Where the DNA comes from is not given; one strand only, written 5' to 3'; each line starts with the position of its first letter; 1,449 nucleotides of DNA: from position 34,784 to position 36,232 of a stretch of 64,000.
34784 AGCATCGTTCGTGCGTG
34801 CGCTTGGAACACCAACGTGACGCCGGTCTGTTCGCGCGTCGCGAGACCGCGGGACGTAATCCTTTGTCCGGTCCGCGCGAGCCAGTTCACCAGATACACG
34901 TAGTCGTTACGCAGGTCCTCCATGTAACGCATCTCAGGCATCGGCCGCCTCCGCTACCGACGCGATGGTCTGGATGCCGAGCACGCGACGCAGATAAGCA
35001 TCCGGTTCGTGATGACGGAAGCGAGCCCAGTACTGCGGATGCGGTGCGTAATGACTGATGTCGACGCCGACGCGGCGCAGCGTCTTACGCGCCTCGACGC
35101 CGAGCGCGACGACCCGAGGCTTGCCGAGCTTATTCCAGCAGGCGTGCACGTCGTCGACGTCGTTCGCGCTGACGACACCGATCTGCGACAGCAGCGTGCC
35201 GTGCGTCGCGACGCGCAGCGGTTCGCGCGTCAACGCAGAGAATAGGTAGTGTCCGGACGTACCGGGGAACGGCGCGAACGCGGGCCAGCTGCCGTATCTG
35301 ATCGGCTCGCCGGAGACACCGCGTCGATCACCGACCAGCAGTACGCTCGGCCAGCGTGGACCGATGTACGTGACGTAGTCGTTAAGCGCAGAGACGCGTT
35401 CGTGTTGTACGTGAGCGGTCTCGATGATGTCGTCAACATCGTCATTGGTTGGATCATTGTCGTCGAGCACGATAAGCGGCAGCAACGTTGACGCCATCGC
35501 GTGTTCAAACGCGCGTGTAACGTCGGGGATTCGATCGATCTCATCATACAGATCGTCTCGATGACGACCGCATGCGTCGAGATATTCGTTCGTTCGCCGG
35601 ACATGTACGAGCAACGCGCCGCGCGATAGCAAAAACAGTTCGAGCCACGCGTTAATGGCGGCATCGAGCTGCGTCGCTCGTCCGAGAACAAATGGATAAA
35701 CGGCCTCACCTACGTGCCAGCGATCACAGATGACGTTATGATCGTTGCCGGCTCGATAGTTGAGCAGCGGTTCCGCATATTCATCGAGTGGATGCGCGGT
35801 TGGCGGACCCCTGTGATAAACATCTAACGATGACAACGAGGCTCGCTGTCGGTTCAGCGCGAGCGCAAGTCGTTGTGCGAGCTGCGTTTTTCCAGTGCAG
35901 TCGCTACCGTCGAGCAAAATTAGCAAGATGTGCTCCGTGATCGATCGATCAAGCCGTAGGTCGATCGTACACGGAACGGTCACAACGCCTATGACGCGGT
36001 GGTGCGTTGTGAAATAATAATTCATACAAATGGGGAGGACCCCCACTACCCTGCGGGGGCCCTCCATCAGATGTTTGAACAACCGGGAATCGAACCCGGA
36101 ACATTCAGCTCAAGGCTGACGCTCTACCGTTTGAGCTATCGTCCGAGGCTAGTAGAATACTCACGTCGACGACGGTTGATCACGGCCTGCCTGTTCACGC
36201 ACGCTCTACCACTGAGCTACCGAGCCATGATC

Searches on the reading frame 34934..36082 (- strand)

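Call 11: search_protein_families(library=phrogs, proteins=[window:34934-36082:-], max_evalue=0.00001)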
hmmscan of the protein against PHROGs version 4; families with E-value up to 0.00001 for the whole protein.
window:34934-36082:- (382 aa): 1 family
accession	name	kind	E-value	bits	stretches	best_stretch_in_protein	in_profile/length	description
phrog_761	-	other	1.1e-06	29.6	1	54-223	21-214/362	thymidylate kinase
